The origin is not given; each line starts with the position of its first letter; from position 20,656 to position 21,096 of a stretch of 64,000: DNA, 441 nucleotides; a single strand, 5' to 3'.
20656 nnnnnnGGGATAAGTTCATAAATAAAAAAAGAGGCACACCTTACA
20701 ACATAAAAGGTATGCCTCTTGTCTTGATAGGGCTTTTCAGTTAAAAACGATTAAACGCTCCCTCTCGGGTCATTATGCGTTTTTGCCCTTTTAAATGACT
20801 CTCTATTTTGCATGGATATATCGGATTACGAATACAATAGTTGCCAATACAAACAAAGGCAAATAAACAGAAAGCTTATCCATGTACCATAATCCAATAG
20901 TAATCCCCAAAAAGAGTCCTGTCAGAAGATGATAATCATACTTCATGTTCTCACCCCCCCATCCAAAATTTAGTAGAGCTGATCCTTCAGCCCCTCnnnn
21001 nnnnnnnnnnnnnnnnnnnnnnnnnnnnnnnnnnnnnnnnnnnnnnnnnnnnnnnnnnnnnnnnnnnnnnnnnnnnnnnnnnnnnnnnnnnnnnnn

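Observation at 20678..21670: XRE regulator divergent from two tandem 47-aa hydrophobic peptide genes sharing a palindromic -35/operator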

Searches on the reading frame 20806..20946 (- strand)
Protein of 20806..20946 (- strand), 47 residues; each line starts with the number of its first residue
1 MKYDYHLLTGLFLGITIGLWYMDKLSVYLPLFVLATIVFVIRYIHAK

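Call 3: search_protein_families(library=pfam, proteins=[window:20806-20946:-], max_evalue=1)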
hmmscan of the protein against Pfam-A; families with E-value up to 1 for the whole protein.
seq(47 aa): 0 families

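Call 4: search_protein_families(library=ncbifam, proteins=[window:20806-20946:-], max_evalue=1)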
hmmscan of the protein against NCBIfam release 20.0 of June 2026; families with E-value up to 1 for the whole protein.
seq(47 aa): 0 families
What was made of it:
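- On Any described small-membrane-protein family (Pfam-A, NCBIfam, PDB): 0 Pfam and 0 NCBIfam families (calls 3, 4).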

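Call 11: find_encoding_contigs(protein=window:20806-20946:-, flank=6000)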
Protein seq(47 aa) (47 aa): no gene with exactly this product is on record in the collection.

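Call 12: find_homologous_proteins(query=A1, max_evalue=10)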
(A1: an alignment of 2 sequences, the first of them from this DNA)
Query A1 (2 sequences) (47 aa, profile of the alignment): 4 proteins with E <= 10 among 5 candidates.
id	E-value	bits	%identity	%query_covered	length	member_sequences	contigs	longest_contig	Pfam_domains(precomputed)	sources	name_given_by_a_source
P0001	6.9e-26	108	49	100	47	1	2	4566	-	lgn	-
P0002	4.6e-22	96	57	100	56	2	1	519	-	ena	-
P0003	8.8e-22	95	60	100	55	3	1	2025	-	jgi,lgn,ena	-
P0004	1.7e-20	90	74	100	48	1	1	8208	-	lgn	-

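Call 14: find_encoding_contigs(protein=P0004, flank=10000)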
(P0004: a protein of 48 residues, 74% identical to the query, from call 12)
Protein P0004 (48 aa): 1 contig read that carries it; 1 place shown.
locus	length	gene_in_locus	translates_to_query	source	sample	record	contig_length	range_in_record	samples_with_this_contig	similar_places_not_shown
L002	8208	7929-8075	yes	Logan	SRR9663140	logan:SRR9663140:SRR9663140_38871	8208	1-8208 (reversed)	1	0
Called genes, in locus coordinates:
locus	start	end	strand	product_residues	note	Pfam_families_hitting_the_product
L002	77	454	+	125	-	-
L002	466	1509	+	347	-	PF21016:RlmN_N, PF04055:Radical_SAM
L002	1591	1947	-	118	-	PF05635:23S_rRNA_IVP, PF22296:bAvd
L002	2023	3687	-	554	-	PF02012:BNR (faint), PF14870:PSII_BNR (faint), PF15902:Sortilin-Vps10 (weak)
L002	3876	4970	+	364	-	PF01926:MMR_HSR1, PF06071:YchF-GTPase_C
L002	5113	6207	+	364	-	PF01926:MMR_HSR1, PF02421:FeoB_N, PF06071:YchF-GTPase_C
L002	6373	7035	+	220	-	PF25087:GMPPB_C (faint), PF00132:Hexapep (weak)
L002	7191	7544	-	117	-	PF13560:HTH_31 (weak), PF01381:HTH_3, PF12844:HTH_19, PF13443:HTH_26 (weak)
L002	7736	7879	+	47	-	-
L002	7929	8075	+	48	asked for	-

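Call 15: find_encoding_contigs(protein=P0003, flank=10000)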
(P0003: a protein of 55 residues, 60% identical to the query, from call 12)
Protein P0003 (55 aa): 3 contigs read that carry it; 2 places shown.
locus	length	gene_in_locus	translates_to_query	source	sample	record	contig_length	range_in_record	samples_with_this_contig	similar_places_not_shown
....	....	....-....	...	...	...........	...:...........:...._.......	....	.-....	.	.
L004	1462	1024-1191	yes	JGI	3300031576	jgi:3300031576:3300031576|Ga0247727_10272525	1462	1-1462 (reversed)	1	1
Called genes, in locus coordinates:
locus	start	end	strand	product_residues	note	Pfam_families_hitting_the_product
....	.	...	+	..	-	?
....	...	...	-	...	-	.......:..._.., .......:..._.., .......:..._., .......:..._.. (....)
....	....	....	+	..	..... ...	-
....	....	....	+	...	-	?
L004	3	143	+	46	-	?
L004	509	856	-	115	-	PF12844:HTH_19, PF13560:HTH_31, PF01381:HTH_3, PF13443:HTH_26 (weak)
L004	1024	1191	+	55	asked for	-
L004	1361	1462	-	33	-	?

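Call 16: find_encoding_contigs(protein=P0002, flank=10000)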
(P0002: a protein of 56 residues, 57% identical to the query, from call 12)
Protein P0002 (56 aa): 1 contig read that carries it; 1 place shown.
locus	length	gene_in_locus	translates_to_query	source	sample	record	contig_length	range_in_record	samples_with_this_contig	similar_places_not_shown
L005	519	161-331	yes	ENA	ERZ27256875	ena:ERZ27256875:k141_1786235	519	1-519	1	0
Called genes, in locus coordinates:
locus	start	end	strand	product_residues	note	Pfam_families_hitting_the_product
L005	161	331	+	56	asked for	-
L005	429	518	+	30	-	?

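Call 17: find_encoding_contigs(protein=P0001, flank=10000)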
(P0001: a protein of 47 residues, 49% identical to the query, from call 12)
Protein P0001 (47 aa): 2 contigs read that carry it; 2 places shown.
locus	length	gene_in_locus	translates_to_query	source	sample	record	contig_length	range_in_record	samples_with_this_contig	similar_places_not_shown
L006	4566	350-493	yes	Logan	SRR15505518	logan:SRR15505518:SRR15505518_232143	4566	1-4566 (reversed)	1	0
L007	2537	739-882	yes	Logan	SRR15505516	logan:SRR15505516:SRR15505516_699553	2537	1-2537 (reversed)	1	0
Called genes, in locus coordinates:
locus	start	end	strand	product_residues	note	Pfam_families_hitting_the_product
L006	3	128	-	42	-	?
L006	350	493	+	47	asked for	-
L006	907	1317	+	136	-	PF00075:RNase_H, PF13456:RVT_3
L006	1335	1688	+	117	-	PF01925:TauE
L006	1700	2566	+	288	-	PF13513:HEAT_EZ (faint), PF13646:HEAT_2 (weak), PF02985:HEAT (faint), PF03130:HEAT_PBS (faint), PF13646:HEAT_2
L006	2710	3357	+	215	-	PF00355:Rieske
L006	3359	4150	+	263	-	PF00033:Cytochrome_B, PF13631:Cytochrom_B_N_2, PF00033:Cytochrome_B (weak)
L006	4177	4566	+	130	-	?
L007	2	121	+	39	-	?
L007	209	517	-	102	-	PF13560:HTH_31, PF01381:HTH_3, PF13443:HTH_26 (weak)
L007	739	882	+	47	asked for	-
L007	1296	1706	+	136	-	PF00075:RNase_H, PF13456:RVT_3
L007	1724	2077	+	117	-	PF01925:TauE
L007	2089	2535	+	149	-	?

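Call 42: search_protein_families(library=padloc, proteins=[window:20806-20946:-], max_evalue=1)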
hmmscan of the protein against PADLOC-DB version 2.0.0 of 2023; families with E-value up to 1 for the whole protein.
seq(47 aa): 0 families

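Call 43: search_protein_families(library=phrogs, proteins=[window:20806-20946:-], max_evalue=1)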
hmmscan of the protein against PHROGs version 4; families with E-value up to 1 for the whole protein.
seq(47 aa): 0 families
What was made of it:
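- On Anti-phage defence / phage-exclusion modules: The peptides have 0 PADLOC and 0 PHROG hits (calls 42, 43).
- On Holins (class II, two TM): No Pfam or PHROG hit (calls 3, 43).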
